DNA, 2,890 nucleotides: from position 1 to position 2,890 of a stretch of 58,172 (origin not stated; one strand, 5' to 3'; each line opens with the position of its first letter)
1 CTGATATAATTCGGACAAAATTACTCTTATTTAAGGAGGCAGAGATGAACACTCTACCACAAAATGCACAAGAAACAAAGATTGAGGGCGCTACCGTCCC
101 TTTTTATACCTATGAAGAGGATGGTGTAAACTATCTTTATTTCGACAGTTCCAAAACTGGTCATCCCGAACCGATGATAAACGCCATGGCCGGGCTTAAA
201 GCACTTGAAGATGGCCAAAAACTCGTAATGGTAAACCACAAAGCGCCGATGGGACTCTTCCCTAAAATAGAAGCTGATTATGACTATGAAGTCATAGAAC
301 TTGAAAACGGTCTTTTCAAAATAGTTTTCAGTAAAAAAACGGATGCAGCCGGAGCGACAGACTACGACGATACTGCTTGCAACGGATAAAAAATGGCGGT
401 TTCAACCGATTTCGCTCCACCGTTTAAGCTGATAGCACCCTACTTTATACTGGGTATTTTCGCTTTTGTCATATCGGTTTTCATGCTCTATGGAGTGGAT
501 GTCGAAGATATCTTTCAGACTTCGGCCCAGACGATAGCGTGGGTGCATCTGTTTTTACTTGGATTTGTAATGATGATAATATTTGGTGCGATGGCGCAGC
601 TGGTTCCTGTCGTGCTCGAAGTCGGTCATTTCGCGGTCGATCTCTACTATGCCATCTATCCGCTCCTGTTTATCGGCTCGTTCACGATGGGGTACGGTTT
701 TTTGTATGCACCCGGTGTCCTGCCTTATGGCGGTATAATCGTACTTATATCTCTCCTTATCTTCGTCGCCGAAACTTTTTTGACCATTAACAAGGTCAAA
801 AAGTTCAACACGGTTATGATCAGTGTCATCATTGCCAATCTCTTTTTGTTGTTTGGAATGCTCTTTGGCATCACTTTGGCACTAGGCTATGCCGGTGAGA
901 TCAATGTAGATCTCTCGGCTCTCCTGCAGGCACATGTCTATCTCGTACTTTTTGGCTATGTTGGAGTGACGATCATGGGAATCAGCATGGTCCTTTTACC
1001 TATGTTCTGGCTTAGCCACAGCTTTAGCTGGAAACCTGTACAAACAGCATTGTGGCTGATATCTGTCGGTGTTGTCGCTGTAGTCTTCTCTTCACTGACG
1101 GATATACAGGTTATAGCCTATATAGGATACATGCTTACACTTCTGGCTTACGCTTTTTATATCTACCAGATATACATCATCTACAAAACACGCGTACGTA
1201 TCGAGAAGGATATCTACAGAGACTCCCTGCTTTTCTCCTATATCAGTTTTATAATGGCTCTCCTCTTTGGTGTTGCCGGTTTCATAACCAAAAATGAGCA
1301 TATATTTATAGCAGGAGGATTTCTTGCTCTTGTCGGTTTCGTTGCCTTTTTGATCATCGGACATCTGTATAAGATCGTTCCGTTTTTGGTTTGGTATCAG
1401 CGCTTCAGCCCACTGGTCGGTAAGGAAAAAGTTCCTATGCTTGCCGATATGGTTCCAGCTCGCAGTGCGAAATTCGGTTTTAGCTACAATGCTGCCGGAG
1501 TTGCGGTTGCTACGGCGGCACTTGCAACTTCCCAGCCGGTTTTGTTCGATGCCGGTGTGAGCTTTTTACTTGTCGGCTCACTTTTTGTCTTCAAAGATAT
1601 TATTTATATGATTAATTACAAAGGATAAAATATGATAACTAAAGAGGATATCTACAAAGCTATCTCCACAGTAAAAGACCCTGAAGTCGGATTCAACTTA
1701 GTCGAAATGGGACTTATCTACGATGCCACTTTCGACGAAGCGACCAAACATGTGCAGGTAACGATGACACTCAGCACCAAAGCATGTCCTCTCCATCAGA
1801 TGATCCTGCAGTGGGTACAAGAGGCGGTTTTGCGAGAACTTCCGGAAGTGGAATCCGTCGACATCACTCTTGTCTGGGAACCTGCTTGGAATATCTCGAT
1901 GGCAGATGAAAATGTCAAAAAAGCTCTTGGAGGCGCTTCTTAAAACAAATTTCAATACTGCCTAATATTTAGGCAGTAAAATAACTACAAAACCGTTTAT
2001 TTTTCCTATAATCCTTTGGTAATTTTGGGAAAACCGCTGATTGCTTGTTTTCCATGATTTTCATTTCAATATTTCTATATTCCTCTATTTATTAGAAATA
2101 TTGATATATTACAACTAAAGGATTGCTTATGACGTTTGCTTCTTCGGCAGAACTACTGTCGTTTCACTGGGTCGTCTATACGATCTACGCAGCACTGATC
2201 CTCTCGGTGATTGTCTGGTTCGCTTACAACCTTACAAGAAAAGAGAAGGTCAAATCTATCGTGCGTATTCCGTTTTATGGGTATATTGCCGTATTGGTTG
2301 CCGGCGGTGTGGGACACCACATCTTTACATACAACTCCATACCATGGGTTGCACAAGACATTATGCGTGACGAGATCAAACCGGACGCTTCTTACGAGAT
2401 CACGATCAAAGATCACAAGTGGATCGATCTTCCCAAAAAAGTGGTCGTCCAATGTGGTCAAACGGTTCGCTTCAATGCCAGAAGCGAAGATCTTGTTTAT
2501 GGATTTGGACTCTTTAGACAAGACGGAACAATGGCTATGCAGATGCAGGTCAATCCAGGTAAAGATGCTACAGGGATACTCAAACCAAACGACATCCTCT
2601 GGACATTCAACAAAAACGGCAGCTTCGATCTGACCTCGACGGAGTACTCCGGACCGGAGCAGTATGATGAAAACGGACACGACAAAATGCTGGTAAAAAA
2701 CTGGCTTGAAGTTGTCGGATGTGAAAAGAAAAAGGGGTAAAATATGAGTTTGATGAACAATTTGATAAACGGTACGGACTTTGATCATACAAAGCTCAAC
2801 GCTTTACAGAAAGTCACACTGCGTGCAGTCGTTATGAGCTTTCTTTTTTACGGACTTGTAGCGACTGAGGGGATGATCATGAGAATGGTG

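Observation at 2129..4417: Second, atypical heme-copper oxidase pair: Asp-x3-Asp / His-His active site and a CuA-less cupredoxin subunit (candidate non-canonical NO reductase)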

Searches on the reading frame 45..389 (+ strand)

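Call 3: search_protein_families(library=pfam, proteins=[window:45-389:+], max_evalue=0.01)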
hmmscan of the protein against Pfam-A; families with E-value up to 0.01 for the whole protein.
window:45-389:+ (114 aa): 2 families
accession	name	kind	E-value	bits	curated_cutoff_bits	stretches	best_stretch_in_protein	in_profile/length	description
PF10006.14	DUF2249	-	1.9e-07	31.3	29.5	1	34-96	3-69/70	Uncharacterized conserved protein (DUF2249)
PF01206.22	TusA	-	5.7e-05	23.3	28.6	1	41-97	11-70/70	Sulfurtransferase TusA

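Call 4: search_protein_families(library=ncbifam, proteins=[window:45-389:+], max_evalue=0.01)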
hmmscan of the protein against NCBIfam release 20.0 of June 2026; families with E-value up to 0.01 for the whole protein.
window:45-389:+ (114 aa): 0 families

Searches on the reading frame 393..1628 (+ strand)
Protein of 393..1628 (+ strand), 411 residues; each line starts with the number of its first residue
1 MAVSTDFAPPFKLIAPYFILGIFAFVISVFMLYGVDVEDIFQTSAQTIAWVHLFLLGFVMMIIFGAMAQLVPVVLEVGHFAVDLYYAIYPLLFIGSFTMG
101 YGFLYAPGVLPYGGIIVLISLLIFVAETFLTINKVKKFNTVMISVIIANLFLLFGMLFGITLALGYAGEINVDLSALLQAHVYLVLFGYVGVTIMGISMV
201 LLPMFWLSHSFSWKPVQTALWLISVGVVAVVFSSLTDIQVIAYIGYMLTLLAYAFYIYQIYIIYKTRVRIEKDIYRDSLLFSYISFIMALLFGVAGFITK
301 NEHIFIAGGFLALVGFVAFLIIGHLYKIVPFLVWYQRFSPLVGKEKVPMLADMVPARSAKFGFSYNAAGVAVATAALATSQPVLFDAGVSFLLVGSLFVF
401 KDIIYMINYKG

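Call 3: search_protein_families(library=pfam, proteins=[window:393-1628:+], max_evalue=0.01)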
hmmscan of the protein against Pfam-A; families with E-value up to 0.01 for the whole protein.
window:393-1628:+ (411 aa): 0 families

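Call 4: search_protein_families(library=ncbifam, proteins=[window:393-1628:+], max_evalue=0.01)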
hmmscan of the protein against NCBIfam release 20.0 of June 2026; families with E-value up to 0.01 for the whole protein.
window:393-1628:+ (411 aa): 0 families

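Call 57: search_protein_families(library=pfam, proteins=[window:393-1628:+], max_evalue=10)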
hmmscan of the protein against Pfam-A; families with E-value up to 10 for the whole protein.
window:393-1628:+ (411 aa): 3 families
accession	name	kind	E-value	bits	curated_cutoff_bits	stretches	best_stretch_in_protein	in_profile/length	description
PF00115.25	COX1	-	0.023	14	34.8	1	26-234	178-398/436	Cytochrome C and Quinol oxidase polypeptide I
PF09716.15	ETRAMP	-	0.056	13.9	29.1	1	133-161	45-74/81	Malarial early transcribed membrane protein (ETRAMP)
PF12955.13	Vps3844_C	-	8.1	7.2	27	0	5-40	63-98/104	Vacuolar sorting protein Vps3844, C-terminal domain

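Call 70: list_cluster_members(proteins=[window:393-1628:+, window:4457-5062:+, window:2744-4417:+, window:2129-2740:+, window:45-389:+, window:5055-5546:+])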
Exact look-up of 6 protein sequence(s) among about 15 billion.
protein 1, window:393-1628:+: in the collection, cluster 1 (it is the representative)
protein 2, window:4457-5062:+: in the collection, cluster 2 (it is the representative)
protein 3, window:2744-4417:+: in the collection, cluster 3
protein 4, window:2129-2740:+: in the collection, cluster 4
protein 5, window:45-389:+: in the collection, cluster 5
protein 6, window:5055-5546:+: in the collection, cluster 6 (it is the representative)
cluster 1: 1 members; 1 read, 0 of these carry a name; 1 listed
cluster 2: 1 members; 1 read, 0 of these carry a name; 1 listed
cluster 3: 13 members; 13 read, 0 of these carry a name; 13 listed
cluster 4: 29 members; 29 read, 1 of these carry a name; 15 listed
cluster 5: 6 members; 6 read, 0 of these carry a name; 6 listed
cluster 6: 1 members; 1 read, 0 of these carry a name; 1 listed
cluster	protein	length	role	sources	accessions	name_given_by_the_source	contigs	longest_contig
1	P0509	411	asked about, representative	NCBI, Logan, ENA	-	-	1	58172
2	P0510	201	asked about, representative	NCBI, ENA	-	-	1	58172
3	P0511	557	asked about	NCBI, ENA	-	-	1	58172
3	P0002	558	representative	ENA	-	-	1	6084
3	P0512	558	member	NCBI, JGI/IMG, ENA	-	-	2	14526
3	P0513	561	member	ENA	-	-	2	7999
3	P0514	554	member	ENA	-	-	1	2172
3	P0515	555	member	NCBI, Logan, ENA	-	-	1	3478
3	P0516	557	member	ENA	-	-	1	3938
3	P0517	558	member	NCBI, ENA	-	-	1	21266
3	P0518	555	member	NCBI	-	-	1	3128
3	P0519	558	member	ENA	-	-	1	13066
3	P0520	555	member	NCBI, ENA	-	-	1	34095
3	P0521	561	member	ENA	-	-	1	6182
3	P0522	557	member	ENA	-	-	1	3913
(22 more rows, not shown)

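Call 85: predict_structure(protein=window:393-1628:+)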
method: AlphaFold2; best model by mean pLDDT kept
length: 411 residues; sequences in the alignment: 1
mean_pLDDT: 54.0   pTM: 0.32
mean pLDDT of the five models: 54.0, 46.1, 44.3, 43.7, 42.6
residues with pLDDT >= 90: 0; 70-90: 9; 50-70: 278; < 50: 124
segments of 3 or more residues with pLDDT < 50: 1-7, 9-12, 37-41, 81-83, 138-145, 197-201, 203-209, 225-233, 237-242, 244-247, 257-260, 262-265, 324-333, 346-355, 408-411
pLDDT, mean of each block of 10 residues (from residue 1): 42 52 53 49 50 55 56 49 53 57 56 60 58 50 50 55 63 58 51 48 46 53 48 46 49 50 48 53 59 65 59 57 49 50 50 50 65 65 71 67 50 34
secondary structure, 60 per line:
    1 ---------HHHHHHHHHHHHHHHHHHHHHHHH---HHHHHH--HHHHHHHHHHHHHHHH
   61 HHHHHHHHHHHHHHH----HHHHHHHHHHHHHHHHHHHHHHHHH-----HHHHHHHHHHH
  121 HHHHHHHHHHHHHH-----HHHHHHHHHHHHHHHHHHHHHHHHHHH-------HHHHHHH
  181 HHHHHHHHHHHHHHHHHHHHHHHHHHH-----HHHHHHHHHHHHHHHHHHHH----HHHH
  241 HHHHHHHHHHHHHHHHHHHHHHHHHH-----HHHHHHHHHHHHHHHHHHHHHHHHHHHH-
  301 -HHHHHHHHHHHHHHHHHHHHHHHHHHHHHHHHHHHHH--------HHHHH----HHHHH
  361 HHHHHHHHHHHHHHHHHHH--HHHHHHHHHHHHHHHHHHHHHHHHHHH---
elements in order: H10-33 H37-42 H45-75 H80-104 H110-134 H140-166 H174-207 H213-232 H237-266 H272-299 H302-338 H347-351 H356-379 H382-408

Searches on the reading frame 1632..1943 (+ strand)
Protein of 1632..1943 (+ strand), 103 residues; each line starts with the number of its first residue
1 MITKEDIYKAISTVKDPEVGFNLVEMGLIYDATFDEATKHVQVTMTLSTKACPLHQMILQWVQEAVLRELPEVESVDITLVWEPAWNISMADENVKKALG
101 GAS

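Call 3: search_protein_families(library=pfam, proteins=[window:1632-1943:+], max_evalue=0.01)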
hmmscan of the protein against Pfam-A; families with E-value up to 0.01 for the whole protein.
window:1632-1943:+ (103 aa): 2 families
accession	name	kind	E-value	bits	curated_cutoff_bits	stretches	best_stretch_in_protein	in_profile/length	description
PF01883.24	FeS_assembly_P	-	8.2e-16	58.5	23.5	1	4-77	1-72/73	Iron-sulfur cluster assembly protein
PF01106.22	NifU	-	0.00082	19.9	27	1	36-76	27-66/67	NifU-like domain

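Call 4: search_protein_families(library=ncbifam, proteins=[window:1632-1943:+], max_evalue=0.01)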
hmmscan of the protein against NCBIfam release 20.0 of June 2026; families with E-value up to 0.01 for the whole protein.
window:1632-1943:+ (103 aa): 4 families
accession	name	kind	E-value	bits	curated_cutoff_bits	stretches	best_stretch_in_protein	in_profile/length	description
TIGR02945.1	SUF_assoc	equivalog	1.6e-21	76.6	143.4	1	4-99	3-96/99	SUF system Fe-S cluster assembly protein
NF041868.1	paad_haloarch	equivalog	1.2e-20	73.9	180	1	5-99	29-120/127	1,2-phenylacetyl-CoA epoxidase subunit PaaD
TIGR03406.1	FeS_long_SufT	hypoth_equivalog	9.9e-20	71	202.6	1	4-100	75-173/174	putative Fe-S cluster assembly protein SufT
TIGR02159.1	PA_CoA_Oxy4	equivalog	1.1e-07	32.2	108.15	1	14-99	1-83/146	1,2-phenylacetyl-CoA epoxidase subunit PaaD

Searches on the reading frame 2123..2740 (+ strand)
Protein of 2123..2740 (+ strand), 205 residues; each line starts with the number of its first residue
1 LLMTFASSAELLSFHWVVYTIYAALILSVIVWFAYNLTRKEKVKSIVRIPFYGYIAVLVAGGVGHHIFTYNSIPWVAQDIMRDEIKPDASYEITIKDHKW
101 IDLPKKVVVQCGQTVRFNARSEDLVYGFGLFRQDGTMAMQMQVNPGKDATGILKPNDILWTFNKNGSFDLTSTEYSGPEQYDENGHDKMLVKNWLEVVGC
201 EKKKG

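Call 3: search_protein_families(library=pfam, proteins=[window:2123-2740:+], max_evalue=0.01)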
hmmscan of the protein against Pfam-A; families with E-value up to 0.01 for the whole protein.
window:2123-2740:+ (205 aa): 0 families

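Call 4: search_protein_families(library=ncbifam, proteins=[window:2123-2740:+], max_evalue=0.01)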
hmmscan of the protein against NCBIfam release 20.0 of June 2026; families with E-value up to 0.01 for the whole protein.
window:2123-2740:+ (205 aa): 0 families

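Call 18: find_homologous_proteins(query=window:2123-2740:+, max_evalue=0.001)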
Query window:2123-2740:+ (205 aa): 637 proteins with E <= 0.001 among 728 candidates; the best 120 are listed.
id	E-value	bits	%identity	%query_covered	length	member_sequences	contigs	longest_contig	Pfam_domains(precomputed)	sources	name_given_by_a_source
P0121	1.0e-130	452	95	99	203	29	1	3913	-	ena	-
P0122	2.2e-121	421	88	98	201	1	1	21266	-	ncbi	-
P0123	2.2e-120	418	88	99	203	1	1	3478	-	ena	-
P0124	6.8e-116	403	85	98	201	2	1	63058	-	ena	-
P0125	2.4e-115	401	84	98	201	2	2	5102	-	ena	-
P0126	1.8e-103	363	77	99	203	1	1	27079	-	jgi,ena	-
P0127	2.1e-103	362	76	99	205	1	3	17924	-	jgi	jgi:cytochrome c oxidase subunit 2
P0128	2.5e-103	362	76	99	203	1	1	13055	-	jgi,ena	-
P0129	7.4e-103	361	75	99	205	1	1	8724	-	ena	-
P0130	1.6e-102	360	74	99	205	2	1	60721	-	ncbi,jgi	-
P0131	3.8e-102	358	78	98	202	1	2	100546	-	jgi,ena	-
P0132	4.1e-102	358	74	99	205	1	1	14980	-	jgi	jgi:cytochrome c oxidase subunit 2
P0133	4.5e-102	358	76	97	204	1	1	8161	-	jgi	jgi:cytochrome c oxidase subunit 2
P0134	4.5e-102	358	77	97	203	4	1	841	-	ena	-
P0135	5.0e-102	358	73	99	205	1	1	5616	-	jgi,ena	-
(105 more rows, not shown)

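Call 51: search_solved_structures(query=A6, max_evalue=10, show_alignments=4)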
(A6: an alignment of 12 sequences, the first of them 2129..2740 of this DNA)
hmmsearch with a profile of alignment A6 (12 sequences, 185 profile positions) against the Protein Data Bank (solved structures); distinct sequences matched with E-value up to 10: 25.
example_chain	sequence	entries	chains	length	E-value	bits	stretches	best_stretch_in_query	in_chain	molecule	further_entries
6pty_A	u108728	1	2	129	3.2e-09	39.8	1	70-173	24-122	Cytochrome c oxidase subunit 2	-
6ptt_A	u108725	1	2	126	5e-09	39.1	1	70-173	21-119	Cytochrome c oxidase subunit 2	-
2lln_A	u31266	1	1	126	5.3e-07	32.5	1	70-173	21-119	Cytochrome c oxidase subunit 2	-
2cua_A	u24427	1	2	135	6.6e-07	32.2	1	70-173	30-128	PROTEIN (CUA)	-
2fwl_B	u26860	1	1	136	6.7e-07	32.2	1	70-173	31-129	Cytochrome c oxidase subunit II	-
3eh3_B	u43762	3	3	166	1.2e-06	31.4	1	80-173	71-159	Cytochrome c oxidase subunit 2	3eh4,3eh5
3s33_B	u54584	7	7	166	1.2e-06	31.4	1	80-173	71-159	Cytochrome c oxidase subunit 2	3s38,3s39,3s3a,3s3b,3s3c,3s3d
2qpe_B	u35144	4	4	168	1.2e-06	31.4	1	80-173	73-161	Cytochrome c oxidase subunit 2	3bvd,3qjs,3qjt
1ehk_B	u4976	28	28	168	1.2e-06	31.4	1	80-173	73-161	BA3-TYPE CYTOCHROME-C OXIDASE | Cytochrome c oxidase polypeptide II | Cytochrome c oxidase subunit 2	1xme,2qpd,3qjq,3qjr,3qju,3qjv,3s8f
7deg_B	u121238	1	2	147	2e-05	27.4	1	46-173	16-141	Cytochrome oxidase subunit II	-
5u7n_A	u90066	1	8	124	4.3e-05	26.3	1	70-162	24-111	Cytochrome c oxidase subunit 2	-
4txv_B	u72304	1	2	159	0.0045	19.7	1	95-177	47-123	Cytochrome c oxidase subunit 2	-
6hu9_b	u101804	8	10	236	0.015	18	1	93-175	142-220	Cytochrome c oxidase subunit 2 | CYTOCHROME C OXIDASE SUBUNIT 2; SYNONYM: CYTOCHROME C OXIDASE POLYPEPTIDE II, COX2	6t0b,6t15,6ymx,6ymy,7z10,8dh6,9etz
4w9z_A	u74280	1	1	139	0.023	17.4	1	95-177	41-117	Cytochrome c oxidase subunit 2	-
6giq_b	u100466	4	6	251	0.026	17.2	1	93-175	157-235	Cytochrome c oxidase subunit 2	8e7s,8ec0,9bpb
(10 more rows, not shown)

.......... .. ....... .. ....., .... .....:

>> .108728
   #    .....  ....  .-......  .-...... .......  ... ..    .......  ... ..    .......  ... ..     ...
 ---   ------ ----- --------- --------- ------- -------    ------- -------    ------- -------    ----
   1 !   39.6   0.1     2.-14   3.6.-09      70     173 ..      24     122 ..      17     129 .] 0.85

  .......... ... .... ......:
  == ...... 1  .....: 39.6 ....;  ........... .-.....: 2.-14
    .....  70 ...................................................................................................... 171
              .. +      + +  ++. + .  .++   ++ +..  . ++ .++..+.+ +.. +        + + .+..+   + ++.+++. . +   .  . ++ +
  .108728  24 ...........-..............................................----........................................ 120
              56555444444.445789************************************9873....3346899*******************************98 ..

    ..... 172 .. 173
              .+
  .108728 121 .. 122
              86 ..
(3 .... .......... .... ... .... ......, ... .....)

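Call 57: search_protein_families(library=pfam, proteins=[window:2129-2740:+], max_evalue=10)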
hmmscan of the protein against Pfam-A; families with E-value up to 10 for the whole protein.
window:2129-2740:+ (203 aa): 2 families
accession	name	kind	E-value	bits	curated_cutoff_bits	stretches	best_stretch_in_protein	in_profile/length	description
PF16986.11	CzcE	-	0.054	14.1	30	1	103-150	23-70/81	Heavy-metal resistance protein CzcE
PF01988.24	VIT1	-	0.54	10.5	28.1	1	15-63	166-214/214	VIT family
